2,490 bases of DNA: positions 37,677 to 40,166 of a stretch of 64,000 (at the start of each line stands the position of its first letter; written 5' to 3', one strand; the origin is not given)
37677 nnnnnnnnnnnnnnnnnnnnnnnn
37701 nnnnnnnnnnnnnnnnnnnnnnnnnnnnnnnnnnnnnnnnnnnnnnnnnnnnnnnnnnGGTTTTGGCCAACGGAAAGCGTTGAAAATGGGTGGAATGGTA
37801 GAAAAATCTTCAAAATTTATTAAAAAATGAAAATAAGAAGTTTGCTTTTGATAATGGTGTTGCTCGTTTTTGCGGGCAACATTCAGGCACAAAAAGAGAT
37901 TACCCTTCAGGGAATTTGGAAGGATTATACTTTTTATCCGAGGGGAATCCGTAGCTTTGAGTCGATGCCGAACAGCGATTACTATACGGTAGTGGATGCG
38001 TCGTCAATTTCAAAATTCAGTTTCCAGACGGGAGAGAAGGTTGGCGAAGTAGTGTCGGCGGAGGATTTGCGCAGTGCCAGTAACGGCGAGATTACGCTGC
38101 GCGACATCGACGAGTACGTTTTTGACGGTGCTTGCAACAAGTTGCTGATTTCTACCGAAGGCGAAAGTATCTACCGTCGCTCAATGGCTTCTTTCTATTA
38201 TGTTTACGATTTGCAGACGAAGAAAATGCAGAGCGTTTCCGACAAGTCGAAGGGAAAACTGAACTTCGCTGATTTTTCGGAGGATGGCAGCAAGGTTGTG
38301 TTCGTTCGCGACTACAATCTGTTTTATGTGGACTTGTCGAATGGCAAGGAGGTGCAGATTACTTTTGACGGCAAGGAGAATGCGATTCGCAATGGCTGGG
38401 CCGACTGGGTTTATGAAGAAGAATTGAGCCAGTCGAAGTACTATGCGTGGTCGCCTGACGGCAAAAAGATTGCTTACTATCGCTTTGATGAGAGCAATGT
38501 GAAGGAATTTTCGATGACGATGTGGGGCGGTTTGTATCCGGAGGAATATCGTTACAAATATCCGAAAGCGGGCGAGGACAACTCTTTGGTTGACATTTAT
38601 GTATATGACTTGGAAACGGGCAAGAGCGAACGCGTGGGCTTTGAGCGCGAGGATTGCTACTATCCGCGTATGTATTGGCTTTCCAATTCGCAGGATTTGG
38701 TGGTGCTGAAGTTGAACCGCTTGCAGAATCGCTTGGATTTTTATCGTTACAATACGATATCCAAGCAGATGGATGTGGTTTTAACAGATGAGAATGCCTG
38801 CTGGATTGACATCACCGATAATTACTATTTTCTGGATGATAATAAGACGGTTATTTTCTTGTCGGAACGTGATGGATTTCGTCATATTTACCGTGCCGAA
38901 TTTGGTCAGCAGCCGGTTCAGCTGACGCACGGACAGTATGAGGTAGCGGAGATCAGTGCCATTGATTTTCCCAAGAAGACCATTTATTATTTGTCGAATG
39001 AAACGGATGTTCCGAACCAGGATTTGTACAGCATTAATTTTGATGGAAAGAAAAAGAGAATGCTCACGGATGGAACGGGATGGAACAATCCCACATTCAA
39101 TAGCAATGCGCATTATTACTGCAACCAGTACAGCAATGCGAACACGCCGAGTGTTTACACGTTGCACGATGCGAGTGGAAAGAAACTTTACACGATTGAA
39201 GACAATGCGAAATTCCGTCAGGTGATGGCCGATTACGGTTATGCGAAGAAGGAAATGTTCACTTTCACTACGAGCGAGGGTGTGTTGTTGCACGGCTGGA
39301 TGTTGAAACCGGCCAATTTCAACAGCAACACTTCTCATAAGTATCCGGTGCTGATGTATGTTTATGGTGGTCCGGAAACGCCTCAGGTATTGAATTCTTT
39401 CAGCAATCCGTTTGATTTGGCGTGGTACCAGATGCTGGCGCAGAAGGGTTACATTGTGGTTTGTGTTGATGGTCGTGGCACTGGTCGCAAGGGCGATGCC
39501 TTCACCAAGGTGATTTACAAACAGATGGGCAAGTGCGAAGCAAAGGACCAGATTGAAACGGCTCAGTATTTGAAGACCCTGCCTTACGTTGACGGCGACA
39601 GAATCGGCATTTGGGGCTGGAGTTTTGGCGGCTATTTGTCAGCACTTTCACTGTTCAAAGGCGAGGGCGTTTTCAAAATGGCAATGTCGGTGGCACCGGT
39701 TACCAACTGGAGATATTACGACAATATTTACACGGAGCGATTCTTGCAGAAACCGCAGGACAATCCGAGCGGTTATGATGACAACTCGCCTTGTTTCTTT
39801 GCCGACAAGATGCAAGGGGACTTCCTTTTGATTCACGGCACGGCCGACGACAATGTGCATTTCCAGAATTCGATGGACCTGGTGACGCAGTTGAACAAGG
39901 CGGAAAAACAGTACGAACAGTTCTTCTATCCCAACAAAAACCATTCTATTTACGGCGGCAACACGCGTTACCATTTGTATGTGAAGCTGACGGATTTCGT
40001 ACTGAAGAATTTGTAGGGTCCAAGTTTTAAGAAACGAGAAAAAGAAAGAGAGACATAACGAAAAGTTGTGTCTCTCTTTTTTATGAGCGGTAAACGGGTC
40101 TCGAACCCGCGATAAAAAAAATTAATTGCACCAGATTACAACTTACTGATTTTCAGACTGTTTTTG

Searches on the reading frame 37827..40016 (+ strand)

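Call 18: search_protein_families(library=pfam, max_evalue=0.001, proteins=[window:37827-40016:+])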
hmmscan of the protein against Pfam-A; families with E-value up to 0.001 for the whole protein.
window:37827-40016:+ (729 aa): 9 families
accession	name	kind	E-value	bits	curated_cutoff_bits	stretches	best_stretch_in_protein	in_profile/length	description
PF00930.27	DPPIV_N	-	9.4e-89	298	22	1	104-441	5-353/354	Dipeptidyl peptidase IV (DPP IV) N-terminal region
PF00326.27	Peptidase_S9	-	9.6e-56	189.1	22.6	1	534-729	7-210/213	Prolyl oligopeptidase family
PF02129.25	Peptidase_S15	-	1.6e-11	44.8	23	1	485-643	2-146/262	X-Pro dipeptidyl-peptidase (S15 family)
PF20434.5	BD-FAE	-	2.6e-10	40.6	26.8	1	499-689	6-215/215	BD-FAE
PF01738.24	DLH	-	1.3e-07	31.9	21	1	535-707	35-187/217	Dienelactone hydrolase family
PF07676.18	PD40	-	5.5e-07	29.8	20.9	0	207-220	15-28/38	WD40-like Beta Propeller Repeat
PF12146.15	Hydrolase_4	-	4.2e-06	26.7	27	0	535-629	25-114/239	Serine aminopeptidase, S33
PF08840.17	BAAT_C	-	6.3e-06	26.8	20.9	0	577-605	8-36/210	BAAT / Acyl-CoA thioester hydrolase C terminal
PF12740.14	PETase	-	0.00048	20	28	1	531-635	70-168/263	PET hydrolase-like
